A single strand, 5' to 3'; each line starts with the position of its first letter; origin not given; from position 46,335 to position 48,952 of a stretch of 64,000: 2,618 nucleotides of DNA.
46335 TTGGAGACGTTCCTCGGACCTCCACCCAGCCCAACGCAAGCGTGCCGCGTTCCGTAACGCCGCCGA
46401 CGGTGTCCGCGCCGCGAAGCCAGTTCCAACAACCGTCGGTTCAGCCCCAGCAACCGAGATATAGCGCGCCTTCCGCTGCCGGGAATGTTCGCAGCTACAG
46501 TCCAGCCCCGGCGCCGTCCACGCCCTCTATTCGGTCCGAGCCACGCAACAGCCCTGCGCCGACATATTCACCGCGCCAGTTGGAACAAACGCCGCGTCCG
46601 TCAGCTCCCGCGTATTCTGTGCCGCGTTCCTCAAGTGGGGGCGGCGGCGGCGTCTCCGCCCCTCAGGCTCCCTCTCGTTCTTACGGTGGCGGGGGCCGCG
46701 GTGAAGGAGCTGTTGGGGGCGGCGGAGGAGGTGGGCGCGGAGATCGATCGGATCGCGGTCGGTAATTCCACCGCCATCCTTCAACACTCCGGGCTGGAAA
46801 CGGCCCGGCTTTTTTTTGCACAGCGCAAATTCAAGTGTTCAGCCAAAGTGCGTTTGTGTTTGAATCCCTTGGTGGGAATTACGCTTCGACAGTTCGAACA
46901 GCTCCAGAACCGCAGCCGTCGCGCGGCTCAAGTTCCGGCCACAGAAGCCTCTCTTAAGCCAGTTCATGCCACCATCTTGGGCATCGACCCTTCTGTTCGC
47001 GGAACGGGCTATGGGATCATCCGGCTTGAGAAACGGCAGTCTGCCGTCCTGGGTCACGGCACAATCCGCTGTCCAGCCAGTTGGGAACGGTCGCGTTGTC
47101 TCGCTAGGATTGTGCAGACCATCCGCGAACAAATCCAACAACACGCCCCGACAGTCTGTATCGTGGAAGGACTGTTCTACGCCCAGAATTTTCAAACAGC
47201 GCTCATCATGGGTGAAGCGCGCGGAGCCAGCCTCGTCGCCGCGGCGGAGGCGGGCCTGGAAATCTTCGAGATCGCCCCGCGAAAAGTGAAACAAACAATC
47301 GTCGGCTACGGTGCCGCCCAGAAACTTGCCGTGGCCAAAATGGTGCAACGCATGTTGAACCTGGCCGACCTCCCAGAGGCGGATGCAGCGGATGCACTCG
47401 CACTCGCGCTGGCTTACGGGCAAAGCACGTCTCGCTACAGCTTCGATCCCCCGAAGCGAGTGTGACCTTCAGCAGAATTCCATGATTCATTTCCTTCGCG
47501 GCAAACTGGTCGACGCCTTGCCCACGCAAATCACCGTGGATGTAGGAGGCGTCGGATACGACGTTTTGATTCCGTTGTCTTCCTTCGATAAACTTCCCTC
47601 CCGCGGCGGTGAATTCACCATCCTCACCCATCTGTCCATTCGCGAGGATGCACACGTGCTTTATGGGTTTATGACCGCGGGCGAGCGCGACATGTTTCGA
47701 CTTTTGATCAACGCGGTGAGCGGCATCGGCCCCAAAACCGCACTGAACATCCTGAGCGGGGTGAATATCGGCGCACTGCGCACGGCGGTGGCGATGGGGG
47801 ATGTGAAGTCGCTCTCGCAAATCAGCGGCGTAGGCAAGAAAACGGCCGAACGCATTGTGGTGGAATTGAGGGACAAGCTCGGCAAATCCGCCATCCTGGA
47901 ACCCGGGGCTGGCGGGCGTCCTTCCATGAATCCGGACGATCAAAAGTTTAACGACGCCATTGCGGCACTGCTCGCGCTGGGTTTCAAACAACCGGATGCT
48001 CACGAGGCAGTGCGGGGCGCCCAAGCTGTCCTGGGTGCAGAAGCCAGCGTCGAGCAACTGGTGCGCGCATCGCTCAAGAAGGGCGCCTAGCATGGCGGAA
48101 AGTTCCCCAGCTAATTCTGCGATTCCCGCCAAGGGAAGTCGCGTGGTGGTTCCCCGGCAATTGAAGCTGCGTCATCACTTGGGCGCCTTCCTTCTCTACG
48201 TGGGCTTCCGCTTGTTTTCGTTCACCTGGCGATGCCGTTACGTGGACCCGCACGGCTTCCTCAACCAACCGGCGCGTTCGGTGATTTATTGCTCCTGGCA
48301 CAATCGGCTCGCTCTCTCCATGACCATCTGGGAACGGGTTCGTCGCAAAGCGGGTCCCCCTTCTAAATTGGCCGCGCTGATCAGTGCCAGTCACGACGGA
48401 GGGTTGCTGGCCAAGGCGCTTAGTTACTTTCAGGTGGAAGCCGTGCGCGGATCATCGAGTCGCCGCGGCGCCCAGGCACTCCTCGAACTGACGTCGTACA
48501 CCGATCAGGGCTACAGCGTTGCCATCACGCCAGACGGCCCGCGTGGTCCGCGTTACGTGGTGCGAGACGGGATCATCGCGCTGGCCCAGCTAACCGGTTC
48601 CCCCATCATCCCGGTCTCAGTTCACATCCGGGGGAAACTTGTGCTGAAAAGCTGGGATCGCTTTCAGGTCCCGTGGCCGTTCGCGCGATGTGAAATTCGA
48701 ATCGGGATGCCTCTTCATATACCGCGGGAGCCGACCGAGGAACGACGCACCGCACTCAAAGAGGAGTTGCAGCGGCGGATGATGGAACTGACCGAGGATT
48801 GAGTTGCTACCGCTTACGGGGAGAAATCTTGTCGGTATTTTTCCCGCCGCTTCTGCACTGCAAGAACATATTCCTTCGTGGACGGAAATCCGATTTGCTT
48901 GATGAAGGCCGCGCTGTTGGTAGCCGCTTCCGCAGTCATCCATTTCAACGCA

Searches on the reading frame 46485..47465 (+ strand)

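Call 64: search_protein_families(library=pfam, proteins=[window:46485-47465:+], max_evalue=0.0001)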
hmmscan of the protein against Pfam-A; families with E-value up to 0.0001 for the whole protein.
window:46485-47465:+ (326 aa): 1 family
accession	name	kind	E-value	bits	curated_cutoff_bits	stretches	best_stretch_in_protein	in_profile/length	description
PF02075.23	RuvC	-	4.5e-39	134.1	22.2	1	164-310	1-147/148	Crossover junction endodeoxyribonuclease RuvC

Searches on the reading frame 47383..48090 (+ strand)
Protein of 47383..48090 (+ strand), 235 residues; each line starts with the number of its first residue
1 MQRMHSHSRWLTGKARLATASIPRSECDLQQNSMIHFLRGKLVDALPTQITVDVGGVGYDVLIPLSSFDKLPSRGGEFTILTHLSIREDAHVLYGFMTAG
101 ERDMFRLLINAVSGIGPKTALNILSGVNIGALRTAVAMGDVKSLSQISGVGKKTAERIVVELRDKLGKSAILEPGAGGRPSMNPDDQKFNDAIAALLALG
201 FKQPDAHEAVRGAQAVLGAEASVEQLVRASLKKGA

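Call 64: search_protein_families(library=pfam, proteins=[window:47383-48090:+], max_evalue=0.0001)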
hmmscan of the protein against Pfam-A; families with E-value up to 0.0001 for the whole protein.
window:47383-48090:+ (235 aa): 6 families
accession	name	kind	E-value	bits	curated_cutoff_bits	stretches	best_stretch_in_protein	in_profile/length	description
PF01330.27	RuvA_N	-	2.4e-20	72.8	23.6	1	34-95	1-61/61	RuvA N terminal domain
PF14520.12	HHH_5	-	1.4e-17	64.3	27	1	105-164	1-57/57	Helix-hairpin-helix domain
PF07499.19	RuvA_C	-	4.3e-10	40.4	24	1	189-232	3-44/47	RuvA, C-terminal domain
PF00633.29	HHH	-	1.4e-08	34.6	24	0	140-159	9-28/30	Helix-hairpin-helix motif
PF12836.13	HHH_3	-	3.2e-05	24.4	27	0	140-168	12-39/65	Helix-hairpin-helix motif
PF21176.3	RecR_HhH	-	4.1e-05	23.7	27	0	141-161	5-25/45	RecR, helix-hairpin-helix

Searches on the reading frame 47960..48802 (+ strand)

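Call 64: search_protein_families(library=pfam, proteins=[window:47960-48802:+], max_evalue=0.0001)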
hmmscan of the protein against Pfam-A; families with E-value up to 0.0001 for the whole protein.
window:47960-48802:+ (280 aa): 1 family
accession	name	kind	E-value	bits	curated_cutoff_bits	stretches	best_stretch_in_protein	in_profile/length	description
PF04028.18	DUF374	-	7.7e-24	83.5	26.8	1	135-198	6-69/69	Domain of unknown function (DUF374)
